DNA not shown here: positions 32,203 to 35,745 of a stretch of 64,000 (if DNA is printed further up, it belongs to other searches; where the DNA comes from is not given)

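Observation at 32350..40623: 2757-aa protein combining FG-GAP beta-propeller repeats with a ~20-helix membrane domain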

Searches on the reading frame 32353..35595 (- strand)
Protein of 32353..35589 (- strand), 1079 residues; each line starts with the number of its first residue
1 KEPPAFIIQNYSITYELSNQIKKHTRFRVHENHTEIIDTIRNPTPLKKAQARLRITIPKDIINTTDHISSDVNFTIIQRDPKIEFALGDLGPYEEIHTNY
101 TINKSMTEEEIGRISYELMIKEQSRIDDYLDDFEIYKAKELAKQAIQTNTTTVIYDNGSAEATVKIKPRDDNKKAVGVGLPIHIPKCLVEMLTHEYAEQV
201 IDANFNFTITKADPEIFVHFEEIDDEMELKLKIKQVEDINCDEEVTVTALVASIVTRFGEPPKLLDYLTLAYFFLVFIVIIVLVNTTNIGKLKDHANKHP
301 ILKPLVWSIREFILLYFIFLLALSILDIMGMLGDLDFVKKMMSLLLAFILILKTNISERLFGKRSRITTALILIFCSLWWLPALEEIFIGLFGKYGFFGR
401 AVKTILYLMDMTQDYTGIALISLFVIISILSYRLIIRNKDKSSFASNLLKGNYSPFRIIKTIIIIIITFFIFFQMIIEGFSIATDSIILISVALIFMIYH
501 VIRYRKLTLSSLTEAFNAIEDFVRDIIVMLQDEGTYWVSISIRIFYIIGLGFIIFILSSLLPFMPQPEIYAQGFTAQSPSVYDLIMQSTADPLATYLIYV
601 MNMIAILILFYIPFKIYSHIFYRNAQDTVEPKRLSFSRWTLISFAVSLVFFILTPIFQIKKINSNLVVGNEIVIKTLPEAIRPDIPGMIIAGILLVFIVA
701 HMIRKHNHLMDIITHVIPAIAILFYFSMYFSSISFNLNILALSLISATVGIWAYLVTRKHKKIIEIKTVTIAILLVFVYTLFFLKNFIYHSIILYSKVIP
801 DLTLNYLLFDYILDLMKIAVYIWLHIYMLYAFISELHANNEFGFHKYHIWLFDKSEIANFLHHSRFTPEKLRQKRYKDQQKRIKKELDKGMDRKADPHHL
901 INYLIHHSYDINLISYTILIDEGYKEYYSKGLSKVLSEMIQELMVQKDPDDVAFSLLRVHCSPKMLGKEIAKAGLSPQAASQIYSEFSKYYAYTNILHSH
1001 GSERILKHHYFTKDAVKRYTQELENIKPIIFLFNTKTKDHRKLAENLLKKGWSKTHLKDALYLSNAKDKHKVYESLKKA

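Call 11: find_homologous_proteins(query=window:32353-35589:-, max_evalue=0.001)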
Query seq(1079 aa) (1079 aa): 3 proteins with E <= 0.001 among 8000 candidates.
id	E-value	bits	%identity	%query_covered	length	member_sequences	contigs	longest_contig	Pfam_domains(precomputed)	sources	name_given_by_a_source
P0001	0.0e+0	2090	86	100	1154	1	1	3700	-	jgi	jgi:hypothetical protein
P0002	5.7e-19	86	25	60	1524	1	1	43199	PF13517.13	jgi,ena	-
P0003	1.0e-5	42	23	22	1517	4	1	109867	PF00092.35,PF13519.13,PF10138.16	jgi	jgi:Mg-chelatase subunit ChlD/plastocyanin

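Call 17: find_encoding_contigs(protein=P0002, flank=10000, max_places=4)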
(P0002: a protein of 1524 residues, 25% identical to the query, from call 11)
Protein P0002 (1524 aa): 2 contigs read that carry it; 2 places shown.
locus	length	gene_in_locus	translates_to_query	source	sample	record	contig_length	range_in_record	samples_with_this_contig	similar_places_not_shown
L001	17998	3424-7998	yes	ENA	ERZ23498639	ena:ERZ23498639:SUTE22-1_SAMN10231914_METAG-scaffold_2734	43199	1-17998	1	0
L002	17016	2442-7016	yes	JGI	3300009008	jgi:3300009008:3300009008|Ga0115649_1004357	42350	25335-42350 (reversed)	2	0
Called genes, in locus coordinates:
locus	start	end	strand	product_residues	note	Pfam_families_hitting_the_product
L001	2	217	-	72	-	?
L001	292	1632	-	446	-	PF18998:Flg_new_2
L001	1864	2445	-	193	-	-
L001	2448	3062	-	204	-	-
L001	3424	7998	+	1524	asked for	PF13517:FG-GAP_3 (faint)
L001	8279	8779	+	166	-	PF18306:LDcluster4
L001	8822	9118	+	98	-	-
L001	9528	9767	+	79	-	PF01191:RNA_pol_Rpb5_C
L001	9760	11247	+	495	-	PF04563:RNA_pol_Rpb2_1, PF04561:RNA_pol_Rpb2_2, PF04565:RNA_pol_Rpb2_3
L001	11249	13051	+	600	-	PF04566:RNA_pol_Rpb2_4, PF04567:RNA_pol_Rpb2_5, PF00562:RNA_pol_Rpb2_6, PF04560:RNA_pol_Rpb2_7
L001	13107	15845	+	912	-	PF04997:RNA_pol_Rpb1_1, PF00623:RNA_pol_Rpb1_2, PF04983:RNA_pol_Rpb1_3, PF05000:RNA_pol_Rpb1_4, PF04998:RNA_pol_Rpb1_5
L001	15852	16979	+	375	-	PF04998:RNA_pol_Rpb1_5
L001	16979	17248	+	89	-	PF01248:Ribosomal_L7Ae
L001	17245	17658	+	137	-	PF07650:KH_2, PF26594:KH_NusA_2nd (faint)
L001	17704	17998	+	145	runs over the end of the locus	PF00164:Ribosom_S12_S23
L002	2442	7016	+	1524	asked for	PF13517:FG-GAP_3 (faint)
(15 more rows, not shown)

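Call 29: search_solved_structures(query=A1, max_evalue=1)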
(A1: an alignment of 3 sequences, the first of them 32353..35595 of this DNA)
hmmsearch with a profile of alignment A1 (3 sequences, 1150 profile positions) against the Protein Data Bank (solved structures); distinct sequences matched with E-value up to 1: 0.

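Call 32: find_related_loci(query=A1, collection=genome_contigs, flank=8000)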
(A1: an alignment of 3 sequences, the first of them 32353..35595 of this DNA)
Query A1 (1081 aa) in genome_contigs; peptide patterns used: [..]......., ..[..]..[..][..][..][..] (x = any residue, [..] = any of these).
134 stretches matched a pattern; 10 encode a relative of the query (tblastn E <= 1e-3); 10 distinct loci.
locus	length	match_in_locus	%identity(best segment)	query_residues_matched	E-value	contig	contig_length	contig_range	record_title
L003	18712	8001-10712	24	28-932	6e-38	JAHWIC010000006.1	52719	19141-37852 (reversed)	MAG: Candidatus Woesearchaeota archaeon isolate Yap2000.bin4.8 contig-145_271, whole genome shotgun sequence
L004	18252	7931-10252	24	36-756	3e-31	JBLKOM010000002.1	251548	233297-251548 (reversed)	MAG: Candidatus Woesearchaeota archaeon isolate MAG.221 NODE_54_length_251548_cov_14.446727, whole genome shotgun sequen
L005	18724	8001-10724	24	28-935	2e-34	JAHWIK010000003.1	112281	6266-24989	MAG: Candidatus Woesearchaeota archaeon isolate YT1_182 k127_7729191, whole genome shotgun sequence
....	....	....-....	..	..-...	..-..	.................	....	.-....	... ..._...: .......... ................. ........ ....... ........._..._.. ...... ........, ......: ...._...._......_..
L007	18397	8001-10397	24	11-755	3e-28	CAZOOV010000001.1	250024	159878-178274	MAG TPA_asm: uncultured Methanosarcinales archaeon isolate binchicken_co141_553 genome assembly, contig: NODE_49_length_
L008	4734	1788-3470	25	3-509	7e-23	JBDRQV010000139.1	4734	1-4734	MAG: Nanoarchaeota archaeon isolate MEGAHIT-group-2.61 k141_821427, whole genome shotgun sequence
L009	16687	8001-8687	28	19-257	5e-19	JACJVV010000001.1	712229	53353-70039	MAG: Candidatus Woesearchaeota archaeon isolate HK-STAS-Nano-4 HK-STAS-Nano-4_1, whole genome shotgun sequence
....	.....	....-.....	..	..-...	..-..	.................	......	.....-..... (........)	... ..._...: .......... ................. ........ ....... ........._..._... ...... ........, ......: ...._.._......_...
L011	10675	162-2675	28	3-766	2e-18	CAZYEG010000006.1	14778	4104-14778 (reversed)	MAG TPA_asm: uncultured Methanosarcinales archaeon isolate SRP077602_co7_45 genome assembly, contig: NODE_19483_length_1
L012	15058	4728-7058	26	25-735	3e-20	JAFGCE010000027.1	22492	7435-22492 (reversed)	MAG: Candidatus Woesearchaeota archaeon isolate Zod_Metabat.1084 k87_4588742, whole genome shotgun sequence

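Call 36: search_protein_representatives(alignment_id=A1)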
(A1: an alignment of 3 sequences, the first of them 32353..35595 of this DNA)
Query: 3 sequences, 1150 profile positions. Proteins with E-value up to 0.001 (for the whole library): 699; up to 1e-10: 368; up to 1e-30: 120. The best 150 are listed.
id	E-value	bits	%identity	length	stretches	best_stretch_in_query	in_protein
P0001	0.0e+00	2284.8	-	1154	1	1-1150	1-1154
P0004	5.7e-219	746.6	-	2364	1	35-1138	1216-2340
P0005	1.1e-210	719.2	-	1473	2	13-746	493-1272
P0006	3.9e-151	522.0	-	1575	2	24-745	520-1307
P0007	1.9e-143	496.5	-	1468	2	17-748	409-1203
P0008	1.4e-141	490.3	-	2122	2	6-745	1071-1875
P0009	2.1e-127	443.3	-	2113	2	46-748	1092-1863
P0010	2.8e-124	433.0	-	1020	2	58-744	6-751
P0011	1.7e-119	417.2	-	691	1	8-512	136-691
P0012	4.8e-118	412.3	-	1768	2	35-772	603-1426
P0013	2.7e-117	409.9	-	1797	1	36-840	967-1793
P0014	3.5e-117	409.5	-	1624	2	22-743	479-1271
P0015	6.6e-112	392.0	-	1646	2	21-740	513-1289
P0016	2.1e-108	380.4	-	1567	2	21-769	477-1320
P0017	2.3e-105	370.3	-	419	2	455-743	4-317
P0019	5.3e-102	359.2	-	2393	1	4-1048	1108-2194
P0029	9.2e-90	318.7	-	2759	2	25-806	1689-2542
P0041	3.4e-60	220.8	-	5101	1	50-817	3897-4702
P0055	5.6e-49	183.6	-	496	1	374-827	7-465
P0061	1.2e-45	172.5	-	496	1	374-811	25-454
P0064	3.5e-43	164.4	-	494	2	374-748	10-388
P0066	2.1e-42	161.9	-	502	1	380-749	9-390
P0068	4.4e-42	160.8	-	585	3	478-745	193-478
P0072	6.3e-40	153.7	-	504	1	375-747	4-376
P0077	3.9e-39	151.0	-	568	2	492-774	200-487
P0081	8.4e-38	146.6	-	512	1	369-749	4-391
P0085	4.0e-36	141.0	-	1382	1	221-818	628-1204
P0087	6.3e-36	140.4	-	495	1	374-744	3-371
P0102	1.8e-33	132.2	-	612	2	475-751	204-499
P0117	4.1e-31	124.5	-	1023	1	94-358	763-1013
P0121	1.0e-30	123.1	-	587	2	446-752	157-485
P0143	1.8e-28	115.7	-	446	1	99-365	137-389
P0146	3.4e-28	114.8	-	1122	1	102-358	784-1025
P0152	1.1e-27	113.0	-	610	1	97-349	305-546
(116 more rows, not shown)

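Call 37: search_protein_families(library=pfam, proteins=[P0055, P0061, P0064, P0066, P0072, P0081, P0068, P0077, P0102, P0121], max_evalue=0.01)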
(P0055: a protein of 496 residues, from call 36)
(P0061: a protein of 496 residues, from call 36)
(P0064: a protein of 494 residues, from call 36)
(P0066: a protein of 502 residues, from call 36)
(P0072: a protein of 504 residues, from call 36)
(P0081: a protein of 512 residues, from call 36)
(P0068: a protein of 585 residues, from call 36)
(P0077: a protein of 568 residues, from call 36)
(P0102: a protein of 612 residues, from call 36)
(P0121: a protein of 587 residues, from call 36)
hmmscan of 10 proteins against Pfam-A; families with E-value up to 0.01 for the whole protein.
P0055 (496 aa): 0 families

P0061 (496 aa): 0 families

P0064 (494 aa): 0 families

P0066 (502 aa): 0 families

P0072 (504 aa): 0 families

P0081 (512 aa): 0 families

P0068 (585 aa): 0 families

P0077 (568 aa): 0 families

P0102 (612 aa): 0 families

P0121 (587 aa): 0 families

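Call 38: search_protein_families(library=ncbifam, proteins=[P0055, P0061, P0064, P0066, P0072, P0081, P0068, P0077, P0102, P0121], max_evalue=0.01)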
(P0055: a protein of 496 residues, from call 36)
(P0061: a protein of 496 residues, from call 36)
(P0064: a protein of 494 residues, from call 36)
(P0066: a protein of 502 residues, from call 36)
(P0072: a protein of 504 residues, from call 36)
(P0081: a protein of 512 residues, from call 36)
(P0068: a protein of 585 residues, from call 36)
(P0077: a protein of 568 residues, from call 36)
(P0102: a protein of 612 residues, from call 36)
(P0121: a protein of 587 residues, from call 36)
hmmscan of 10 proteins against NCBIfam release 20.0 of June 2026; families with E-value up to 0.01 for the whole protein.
P0055 (496 aa): 0 families

P0061 (496 aa): 0 families

P0064 (494 aa): 0 families

P0066 (502 aa): 0 families

P0072 (504 aa): 0 families

P0081 (512 aa): 0 families

P0068 (585 aa): 0 families

P0077 (568 aa): 0 families

P0102 (612 aa): 0 families

P0121 (587 aa): 0 families

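Call 45: find_encoding_contigs(protein=P0064, flank=6000, max_places=4)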
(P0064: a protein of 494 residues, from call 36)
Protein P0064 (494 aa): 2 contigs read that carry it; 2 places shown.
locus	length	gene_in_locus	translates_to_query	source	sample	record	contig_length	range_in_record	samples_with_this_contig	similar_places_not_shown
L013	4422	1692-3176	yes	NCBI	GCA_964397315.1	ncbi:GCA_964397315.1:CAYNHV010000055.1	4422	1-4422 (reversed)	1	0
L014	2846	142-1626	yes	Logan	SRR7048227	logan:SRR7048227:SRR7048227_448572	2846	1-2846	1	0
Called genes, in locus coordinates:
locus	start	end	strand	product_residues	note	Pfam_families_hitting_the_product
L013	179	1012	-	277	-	PF00248:Aldo_ket_red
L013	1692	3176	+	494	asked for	-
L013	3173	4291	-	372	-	-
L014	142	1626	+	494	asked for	-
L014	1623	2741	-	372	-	-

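Call 47: find_encoding_contigs(protein=P0055, flank=8000, max_places=3)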
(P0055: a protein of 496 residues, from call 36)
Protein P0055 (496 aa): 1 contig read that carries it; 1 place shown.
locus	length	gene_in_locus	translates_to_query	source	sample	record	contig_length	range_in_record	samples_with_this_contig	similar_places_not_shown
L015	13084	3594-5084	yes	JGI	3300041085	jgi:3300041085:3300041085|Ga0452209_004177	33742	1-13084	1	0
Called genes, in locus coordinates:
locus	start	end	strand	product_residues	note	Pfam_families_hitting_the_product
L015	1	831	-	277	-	?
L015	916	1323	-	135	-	PF00404:Dockerin_1 (weak)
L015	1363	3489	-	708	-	-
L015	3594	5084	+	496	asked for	-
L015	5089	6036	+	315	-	PF00586:AIRS, PF02769:AIRS_C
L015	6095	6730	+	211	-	PF12840:HTH_20, PF13412:HTH_24 (weak)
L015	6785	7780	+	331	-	PF00005:ABC_tran, PF13304:AAA_21 (weak)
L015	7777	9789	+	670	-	PF12698:ABC2_membrane_3, PF01061:ABC2_membrane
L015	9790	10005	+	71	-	-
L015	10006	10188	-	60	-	PF00462:Glutaredoxin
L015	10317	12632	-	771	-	PF11614:FixG_C (faint)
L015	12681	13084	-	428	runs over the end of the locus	PF10633:NPCBM_assoc, PF11614:FixG_C (weak)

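Call 48: find_encoding_contigs(protein=P0081, flank=8000, max_places=3)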
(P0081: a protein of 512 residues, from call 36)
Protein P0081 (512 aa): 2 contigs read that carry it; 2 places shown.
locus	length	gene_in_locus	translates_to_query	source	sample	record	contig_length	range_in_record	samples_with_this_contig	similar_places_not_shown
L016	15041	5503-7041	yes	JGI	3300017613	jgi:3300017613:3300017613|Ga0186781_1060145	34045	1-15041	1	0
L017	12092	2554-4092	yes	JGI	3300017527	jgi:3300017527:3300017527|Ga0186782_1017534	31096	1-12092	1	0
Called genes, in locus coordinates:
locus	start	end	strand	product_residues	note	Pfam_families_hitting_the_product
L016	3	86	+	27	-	?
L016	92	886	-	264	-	-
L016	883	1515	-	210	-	-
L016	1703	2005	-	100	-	-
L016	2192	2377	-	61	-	-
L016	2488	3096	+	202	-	PF00069:Pkinase, PF01636:APH (faint), PF01163:RIO1 (weak)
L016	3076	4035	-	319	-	PF17835:NOG1_N, PF00009:GTP_EFTU (faint), PF01926:MMR_HSR1, PF02421:FeoB_N, PF06858:NOG1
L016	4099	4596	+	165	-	PF06271:RDD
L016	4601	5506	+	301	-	PF25145:NfeD1b_N (weak), PF01343:Peptidase_S49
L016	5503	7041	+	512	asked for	-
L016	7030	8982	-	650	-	PF01841:Transglut_core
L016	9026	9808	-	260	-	PF04414:tRNA_deacylase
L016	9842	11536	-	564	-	PF23613:ELP3_N, PF04055:Radical_SAM, PF16199:Radical_SAM_C, PF13673:Acetyltransf_10 (weak)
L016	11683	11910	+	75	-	PF01423:LSM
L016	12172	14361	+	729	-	PF17201:Cache_3-Cache_2, PF02743:dCache_1, PF17202:sCache_3_3, PF08269:dCache_2, PF17200:sCache_2, PF00672:HAMP, PF00015:MCPsignal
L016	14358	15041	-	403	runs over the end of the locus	PF00092:VWA, PF13519:VWA_2, PF13768:VWA_3 (weak)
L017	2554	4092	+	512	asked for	-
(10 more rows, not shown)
